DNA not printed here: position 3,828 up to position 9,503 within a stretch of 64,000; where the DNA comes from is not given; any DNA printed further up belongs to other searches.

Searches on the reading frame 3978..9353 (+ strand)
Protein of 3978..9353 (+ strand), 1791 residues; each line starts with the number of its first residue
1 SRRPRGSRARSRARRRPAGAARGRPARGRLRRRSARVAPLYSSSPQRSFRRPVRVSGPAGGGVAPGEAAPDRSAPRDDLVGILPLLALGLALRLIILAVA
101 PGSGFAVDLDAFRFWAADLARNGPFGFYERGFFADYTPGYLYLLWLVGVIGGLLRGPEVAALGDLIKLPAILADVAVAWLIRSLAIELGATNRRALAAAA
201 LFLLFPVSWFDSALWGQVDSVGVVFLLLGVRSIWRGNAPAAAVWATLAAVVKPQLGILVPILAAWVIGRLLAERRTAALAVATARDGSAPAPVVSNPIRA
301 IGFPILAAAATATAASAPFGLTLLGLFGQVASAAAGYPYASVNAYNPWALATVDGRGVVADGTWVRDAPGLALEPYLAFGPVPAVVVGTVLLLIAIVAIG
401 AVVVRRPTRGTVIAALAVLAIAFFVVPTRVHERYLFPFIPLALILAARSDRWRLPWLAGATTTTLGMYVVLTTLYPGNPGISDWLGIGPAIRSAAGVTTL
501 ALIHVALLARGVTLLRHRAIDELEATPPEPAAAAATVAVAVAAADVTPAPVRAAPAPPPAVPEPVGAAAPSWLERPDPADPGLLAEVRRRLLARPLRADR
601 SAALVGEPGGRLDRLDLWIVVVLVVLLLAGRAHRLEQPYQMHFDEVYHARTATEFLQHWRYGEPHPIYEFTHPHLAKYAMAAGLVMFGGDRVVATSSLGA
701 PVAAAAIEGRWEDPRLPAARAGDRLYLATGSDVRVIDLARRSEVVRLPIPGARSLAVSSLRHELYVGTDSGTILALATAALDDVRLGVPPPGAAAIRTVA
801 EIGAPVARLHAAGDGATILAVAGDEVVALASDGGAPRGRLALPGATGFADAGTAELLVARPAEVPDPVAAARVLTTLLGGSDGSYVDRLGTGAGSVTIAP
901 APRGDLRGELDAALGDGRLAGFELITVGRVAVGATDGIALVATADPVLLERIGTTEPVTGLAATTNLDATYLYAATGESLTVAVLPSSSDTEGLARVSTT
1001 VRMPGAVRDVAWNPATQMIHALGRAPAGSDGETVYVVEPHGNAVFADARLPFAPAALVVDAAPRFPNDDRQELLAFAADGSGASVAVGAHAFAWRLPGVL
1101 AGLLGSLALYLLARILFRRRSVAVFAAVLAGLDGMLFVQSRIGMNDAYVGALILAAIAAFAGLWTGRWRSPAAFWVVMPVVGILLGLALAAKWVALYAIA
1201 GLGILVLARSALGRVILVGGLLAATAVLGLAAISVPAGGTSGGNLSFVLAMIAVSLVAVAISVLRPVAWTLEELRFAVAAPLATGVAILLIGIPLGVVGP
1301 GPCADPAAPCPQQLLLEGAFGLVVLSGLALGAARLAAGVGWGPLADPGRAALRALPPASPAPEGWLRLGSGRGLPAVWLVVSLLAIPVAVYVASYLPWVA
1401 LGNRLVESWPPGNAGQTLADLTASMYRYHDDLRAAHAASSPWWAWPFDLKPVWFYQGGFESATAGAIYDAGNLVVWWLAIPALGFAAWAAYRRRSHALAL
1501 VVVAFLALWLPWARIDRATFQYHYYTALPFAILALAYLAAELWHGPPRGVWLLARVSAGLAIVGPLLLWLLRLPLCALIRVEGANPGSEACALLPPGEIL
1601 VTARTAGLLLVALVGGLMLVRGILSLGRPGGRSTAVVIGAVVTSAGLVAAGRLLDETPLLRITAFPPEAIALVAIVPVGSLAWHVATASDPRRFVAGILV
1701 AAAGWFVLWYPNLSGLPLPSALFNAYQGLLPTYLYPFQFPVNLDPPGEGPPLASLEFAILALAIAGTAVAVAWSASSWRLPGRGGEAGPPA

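Call 61: search_protein_families(library=pfam, proteins=[window:3978-9353:+], max_evalue=0.00001)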
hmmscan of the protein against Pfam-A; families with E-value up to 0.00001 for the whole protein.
window:3978-9353:+ (1791 aa): 2 families
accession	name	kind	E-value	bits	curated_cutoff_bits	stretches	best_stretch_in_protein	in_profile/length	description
PF16192.10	PMT_4TMC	-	4e-13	49.7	32.4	1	1419-1543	6-146/202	C-terminal four TMM region of protein-O-mannosyltransferase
PF02366.24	PMT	-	2e-08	34.5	22.7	1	1088-1208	78-198/245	Dolichyl-phosphate-mannose-protein mannosyltransferase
